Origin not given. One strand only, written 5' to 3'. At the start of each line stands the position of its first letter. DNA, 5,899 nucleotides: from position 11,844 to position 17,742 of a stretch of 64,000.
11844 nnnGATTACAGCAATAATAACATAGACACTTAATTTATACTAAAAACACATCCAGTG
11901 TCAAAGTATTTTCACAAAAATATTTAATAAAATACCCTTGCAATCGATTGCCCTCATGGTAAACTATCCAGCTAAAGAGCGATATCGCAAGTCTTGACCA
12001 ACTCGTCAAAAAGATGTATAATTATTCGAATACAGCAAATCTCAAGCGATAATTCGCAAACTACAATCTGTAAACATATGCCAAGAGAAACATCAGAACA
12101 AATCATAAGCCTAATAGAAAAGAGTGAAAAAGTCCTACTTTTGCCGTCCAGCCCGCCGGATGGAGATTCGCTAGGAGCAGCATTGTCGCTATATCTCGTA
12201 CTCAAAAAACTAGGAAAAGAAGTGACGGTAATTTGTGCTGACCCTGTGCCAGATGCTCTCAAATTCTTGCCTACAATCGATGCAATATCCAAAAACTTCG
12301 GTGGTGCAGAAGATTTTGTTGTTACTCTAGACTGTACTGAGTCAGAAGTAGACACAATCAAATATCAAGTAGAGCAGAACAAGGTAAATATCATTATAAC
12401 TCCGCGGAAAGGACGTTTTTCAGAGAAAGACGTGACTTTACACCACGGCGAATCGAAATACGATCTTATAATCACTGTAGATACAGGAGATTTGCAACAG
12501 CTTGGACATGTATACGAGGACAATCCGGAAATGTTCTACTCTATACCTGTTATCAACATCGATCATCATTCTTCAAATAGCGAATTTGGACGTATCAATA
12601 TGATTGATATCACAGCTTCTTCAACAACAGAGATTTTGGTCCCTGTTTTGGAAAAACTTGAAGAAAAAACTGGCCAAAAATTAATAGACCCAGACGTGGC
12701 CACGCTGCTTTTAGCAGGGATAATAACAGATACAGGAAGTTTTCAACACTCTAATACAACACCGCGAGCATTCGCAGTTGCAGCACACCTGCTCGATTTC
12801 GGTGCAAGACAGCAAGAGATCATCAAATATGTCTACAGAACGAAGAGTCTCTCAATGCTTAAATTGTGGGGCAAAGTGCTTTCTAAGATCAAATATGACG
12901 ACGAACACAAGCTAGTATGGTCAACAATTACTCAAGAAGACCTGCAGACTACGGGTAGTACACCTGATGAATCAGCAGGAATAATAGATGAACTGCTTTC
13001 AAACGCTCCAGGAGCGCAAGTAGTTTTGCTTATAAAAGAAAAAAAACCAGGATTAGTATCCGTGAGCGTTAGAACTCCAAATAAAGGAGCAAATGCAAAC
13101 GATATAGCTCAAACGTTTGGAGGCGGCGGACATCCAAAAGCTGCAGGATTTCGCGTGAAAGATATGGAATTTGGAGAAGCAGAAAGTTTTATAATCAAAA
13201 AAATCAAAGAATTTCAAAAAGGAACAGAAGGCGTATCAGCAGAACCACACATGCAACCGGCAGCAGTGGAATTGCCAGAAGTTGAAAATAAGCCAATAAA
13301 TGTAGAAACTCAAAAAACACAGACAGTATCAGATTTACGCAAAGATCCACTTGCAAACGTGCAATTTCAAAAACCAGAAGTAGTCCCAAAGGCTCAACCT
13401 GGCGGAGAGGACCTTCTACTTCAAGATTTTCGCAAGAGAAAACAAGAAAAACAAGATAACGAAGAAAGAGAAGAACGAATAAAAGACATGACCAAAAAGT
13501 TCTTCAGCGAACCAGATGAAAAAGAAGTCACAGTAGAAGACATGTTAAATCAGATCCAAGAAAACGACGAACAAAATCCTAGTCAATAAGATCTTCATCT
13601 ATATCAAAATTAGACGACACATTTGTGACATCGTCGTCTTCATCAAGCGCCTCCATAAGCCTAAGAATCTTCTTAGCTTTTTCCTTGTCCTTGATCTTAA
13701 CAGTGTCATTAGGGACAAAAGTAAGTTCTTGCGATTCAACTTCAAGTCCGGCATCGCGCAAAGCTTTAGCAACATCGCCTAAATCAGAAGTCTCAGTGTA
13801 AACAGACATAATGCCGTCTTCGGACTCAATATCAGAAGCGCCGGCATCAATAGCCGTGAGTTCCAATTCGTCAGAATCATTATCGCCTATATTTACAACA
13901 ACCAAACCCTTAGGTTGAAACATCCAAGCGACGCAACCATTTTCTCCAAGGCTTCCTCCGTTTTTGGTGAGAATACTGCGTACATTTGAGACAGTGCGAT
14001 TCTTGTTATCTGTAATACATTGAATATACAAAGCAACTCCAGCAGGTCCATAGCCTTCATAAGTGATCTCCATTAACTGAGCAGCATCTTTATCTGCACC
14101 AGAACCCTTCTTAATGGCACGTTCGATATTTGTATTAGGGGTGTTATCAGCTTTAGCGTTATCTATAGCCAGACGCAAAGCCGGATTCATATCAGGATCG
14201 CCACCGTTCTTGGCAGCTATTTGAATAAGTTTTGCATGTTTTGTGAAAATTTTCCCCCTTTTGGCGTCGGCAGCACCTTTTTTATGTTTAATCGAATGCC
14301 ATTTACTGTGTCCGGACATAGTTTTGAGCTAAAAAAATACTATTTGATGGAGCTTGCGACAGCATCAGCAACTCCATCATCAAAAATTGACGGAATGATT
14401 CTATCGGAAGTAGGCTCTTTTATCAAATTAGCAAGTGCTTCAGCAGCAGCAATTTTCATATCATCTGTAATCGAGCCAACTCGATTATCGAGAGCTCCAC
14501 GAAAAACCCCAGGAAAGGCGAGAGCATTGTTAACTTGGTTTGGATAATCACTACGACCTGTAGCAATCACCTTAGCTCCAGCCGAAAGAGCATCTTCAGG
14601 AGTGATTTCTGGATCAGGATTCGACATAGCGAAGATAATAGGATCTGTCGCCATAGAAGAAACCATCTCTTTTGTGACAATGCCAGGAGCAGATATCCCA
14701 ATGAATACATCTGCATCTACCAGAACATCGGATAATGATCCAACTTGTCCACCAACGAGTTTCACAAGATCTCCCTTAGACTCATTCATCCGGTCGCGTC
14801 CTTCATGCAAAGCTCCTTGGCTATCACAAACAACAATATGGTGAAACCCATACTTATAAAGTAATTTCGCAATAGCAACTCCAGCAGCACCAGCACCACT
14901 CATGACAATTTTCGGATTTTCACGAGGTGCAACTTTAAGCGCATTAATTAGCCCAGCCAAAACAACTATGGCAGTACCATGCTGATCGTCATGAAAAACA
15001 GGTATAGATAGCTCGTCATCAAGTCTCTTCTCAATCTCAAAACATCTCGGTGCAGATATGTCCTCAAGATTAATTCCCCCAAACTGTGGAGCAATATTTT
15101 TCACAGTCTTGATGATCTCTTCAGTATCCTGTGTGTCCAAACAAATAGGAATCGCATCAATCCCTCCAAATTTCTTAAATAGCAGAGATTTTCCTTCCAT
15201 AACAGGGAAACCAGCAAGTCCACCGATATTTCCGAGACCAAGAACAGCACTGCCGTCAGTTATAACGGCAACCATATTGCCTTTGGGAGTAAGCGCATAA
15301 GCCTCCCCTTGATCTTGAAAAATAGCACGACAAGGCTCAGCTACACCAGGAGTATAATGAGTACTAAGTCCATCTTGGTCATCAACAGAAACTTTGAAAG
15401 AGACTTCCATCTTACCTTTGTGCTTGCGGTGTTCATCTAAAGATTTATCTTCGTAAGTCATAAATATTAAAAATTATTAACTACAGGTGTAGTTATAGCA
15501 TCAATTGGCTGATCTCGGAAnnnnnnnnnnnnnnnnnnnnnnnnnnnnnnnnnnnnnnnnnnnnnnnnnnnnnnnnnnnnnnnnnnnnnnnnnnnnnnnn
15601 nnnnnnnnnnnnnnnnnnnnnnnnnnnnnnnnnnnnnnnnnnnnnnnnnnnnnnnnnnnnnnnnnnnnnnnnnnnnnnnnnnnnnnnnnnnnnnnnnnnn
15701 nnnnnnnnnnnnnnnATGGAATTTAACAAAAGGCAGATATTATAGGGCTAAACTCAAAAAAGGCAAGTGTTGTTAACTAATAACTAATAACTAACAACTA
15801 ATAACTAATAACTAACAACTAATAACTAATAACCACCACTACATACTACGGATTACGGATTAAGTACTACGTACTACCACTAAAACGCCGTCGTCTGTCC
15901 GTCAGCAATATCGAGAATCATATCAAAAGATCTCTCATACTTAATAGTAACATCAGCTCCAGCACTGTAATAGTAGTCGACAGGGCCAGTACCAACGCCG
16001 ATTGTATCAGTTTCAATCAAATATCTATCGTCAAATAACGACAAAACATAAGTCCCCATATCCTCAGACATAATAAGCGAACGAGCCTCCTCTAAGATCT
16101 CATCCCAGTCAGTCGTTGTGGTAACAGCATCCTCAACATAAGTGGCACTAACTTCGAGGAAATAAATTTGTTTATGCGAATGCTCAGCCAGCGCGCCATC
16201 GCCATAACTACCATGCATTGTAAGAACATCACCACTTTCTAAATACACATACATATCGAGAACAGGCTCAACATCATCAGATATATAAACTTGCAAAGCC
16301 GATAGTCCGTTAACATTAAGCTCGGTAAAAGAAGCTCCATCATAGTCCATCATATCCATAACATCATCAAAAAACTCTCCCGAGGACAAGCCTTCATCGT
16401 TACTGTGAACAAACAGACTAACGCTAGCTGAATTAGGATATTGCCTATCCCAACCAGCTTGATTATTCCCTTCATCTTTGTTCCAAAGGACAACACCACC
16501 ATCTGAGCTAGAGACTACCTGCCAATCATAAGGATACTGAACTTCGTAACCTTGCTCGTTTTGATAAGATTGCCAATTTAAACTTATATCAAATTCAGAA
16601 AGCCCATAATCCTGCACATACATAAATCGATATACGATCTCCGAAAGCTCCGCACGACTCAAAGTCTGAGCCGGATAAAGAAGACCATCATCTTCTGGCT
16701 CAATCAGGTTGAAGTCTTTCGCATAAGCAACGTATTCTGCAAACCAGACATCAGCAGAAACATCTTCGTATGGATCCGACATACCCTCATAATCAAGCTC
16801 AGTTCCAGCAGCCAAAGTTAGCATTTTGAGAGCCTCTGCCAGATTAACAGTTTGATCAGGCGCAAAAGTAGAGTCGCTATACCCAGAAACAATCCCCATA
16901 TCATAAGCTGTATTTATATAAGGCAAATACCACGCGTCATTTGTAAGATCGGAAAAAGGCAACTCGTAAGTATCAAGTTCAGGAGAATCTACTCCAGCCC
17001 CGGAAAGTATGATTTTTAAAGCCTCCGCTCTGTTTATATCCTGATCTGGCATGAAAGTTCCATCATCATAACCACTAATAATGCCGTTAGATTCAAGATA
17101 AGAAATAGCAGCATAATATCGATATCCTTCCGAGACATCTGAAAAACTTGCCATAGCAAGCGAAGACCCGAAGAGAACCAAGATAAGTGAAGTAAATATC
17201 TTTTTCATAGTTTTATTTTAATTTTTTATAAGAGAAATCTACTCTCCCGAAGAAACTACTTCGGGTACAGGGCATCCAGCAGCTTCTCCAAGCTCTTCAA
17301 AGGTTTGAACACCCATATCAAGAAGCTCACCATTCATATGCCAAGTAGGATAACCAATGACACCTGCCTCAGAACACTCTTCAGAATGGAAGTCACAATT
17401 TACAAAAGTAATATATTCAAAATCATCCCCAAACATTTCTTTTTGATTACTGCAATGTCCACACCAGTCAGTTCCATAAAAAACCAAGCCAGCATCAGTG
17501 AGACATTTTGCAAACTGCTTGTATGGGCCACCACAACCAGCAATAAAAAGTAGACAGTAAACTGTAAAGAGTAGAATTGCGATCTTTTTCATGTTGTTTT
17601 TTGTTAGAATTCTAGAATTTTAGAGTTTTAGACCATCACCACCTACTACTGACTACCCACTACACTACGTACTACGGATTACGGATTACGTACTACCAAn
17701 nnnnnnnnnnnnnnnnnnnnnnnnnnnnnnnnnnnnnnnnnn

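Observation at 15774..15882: Intergenic gaps filled with tandem 7- or 8-nt words that each contain a stop codon, giving stops in all three frames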

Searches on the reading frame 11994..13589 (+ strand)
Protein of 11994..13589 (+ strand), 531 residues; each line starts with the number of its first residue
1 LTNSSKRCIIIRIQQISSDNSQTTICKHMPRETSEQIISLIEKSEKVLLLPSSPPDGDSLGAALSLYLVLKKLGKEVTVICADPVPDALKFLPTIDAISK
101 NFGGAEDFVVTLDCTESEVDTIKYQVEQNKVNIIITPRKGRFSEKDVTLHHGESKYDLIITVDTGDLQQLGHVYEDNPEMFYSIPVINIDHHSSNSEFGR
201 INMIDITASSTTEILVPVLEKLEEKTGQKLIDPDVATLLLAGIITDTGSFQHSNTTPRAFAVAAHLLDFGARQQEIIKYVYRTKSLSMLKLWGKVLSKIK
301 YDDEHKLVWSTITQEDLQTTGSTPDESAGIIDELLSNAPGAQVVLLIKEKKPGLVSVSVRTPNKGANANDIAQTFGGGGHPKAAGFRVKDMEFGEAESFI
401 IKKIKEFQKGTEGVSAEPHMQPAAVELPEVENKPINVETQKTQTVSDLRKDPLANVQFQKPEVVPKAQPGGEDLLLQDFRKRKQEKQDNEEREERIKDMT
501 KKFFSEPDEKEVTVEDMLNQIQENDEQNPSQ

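Call 10: search_protein_families(library=pfam, proteins=[window:11994-13589:+])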
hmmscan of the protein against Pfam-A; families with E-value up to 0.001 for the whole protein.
window:11994-13589:+ (531 aa): 2 families
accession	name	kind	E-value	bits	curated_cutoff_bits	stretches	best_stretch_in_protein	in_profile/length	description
PF01368.27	DHH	-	7.3e-20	71.9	28.1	2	152-243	40-125/125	DHH family, N-terminal domain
PF02272.25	DHHA1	-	1.7e-12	48.1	25.9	1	321-407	12-99/102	DHHA1 domain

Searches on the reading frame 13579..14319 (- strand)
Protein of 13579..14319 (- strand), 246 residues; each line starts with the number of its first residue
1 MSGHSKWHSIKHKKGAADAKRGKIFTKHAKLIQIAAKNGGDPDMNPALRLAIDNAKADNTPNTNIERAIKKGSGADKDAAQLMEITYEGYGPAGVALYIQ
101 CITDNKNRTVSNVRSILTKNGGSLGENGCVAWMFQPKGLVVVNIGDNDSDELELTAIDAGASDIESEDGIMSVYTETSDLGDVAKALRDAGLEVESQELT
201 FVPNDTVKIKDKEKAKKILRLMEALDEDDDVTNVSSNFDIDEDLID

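Call 56: search_protein_families(library=pfam, proteins=[window:13579-14319:-], max_evalue=0.0001)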
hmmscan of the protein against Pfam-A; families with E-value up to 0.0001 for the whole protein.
window:13579-14319:- (246 aa): 2 families
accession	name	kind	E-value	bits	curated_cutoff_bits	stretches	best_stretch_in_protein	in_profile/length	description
PF01709.26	Transcrip_reg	-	1.1e-58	197.9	27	1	83-238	2-160/160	TACO1/YebC second and third domain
PF20772.2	TACO1_YebC_N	-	3.2e-31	108.1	36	1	5-74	1-72/73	TACO1/YebC protein N-terminal domain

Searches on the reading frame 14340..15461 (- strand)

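Call 12: search_protein_families(library=pfam, proteins=[window:14340-15461:-])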
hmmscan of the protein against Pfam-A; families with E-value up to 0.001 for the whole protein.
window:14340-15461:- (373 aa): 2 families
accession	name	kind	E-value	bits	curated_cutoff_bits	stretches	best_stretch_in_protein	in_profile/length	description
PF00390.24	malic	-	2.7e-31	109.2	23.1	1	16-147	2-181/182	Malic enzyme, N-terminal domain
PF03949.21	Malic_M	-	2e-25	90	23.5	1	162-359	3-239/258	Malic enzyme, NAD binding domain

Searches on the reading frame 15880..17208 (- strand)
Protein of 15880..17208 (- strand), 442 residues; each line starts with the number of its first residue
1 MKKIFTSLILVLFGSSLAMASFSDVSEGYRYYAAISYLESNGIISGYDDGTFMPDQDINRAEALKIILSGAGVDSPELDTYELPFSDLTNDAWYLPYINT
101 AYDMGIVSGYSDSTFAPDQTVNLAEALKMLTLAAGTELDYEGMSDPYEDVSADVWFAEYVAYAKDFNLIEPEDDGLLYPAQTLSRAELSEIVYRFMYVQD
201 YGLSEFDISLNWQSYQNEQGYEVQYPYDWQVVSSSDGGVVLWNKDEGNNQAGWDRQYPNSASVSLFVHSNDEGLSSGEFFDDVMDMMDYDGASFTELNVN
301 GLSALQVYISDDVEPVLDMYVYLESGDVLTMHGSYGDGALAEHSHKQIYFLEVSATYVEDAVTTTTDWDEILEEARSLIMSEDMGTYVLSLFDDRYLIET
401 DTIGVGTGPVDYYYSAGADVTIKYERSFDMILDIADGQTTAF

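Call 11: find_related_loci(query=window:15880-17208:-, collection=genome_contigs, flank=10000)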
Query window:15880-17208:- (442 aa) in genome_contigs; peptide patterns used: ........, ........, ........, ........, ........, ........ (x = any residue, [..] = any of these).
30 stretches matched a pattern; 3 encode a relative of the query (tblastn E <= 1e-3); 3 distinct loci.
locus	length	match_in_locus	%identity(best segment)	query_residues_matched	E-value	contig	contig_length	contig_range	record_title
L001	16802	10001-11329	75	1-442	0e+0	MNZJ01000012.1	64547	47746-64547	MAG: Candidatus Peregrinibacteria bacterium CG2_30_44_17 cg2_3.0_scaffold_1027_c, whole genome shotgun sequence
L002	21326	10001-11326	72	1-442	0e+0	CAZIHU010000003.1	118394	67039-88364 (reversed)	MAG TPA_asm: uncultured Candidatus Peribacteria bacterium isolate SRP077602_co8_217 genome assembly, contig: NODE_148_le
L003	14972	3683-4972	58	1-442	7e-166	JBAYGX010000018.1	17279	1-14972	MAG: Candidatus Gracilibacteria bacterium isolate SO_2016_GW1_135 scaffold05688_OW334_2016, whole genome shotgun sequenc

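Call 12: search_protein_families(library=pfam, proteins=[window:15880-17208:-])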
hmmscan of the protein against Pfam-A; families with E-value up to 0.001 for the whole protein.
window:15880-17208:- (442 aa): 1 family
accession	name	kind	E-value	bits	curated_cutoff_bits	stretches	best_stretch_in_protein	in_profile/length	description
PF00395.25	SLH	-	9.7e-35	118.7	20.8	3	84-126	1-43/44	S-layer homology domain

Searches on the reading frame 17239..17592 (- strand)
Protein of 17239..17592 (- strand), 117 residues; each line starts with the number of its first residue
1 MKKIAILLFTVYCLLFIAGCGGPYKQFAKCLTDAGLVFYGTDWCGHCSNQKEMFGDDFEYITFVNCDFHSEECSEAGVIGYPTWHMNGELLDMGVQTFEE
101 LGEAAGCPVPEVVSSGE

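Call 12: search_protein_families(library=pfam, proteins=[window:17239-17592:-])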
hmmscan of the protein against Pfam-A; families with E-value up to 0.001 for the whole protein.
window:17239-17592:- (117 aa): 1 family
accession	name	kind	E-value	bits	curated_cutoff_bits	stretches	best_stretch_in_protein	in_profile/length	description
PF00085.26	Thioredoxin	-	0.00035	21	23.5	1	34-86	20-78/103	Thioredoxin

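Call 19: find_encoding_contigs(protein=window:17239-17592:-, flank=10000, max_places=10)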
Protein window:17239-17592:- (117 aa): 1 contig read that carries it; 1 place shown.
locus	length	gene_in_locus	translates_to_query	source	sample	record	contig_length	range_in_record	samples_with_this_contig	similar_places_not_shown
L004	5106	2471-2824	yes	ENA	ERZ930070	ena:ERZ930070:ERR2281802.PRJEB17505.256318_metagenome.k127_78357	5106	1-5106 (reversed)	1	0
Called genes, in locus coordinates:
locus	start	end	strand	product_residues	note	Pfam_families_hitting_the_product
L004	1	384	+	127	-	?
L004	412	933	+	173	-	-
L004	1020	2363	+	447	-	PF13393:tRNA-synt_His, PF00587:tRNA-synt_2b, PF03129:HGTP_anticodon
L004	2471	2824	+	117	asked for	-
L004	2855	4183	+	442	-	PF00395:SLH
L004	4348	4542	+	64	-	-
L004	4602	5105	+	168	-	?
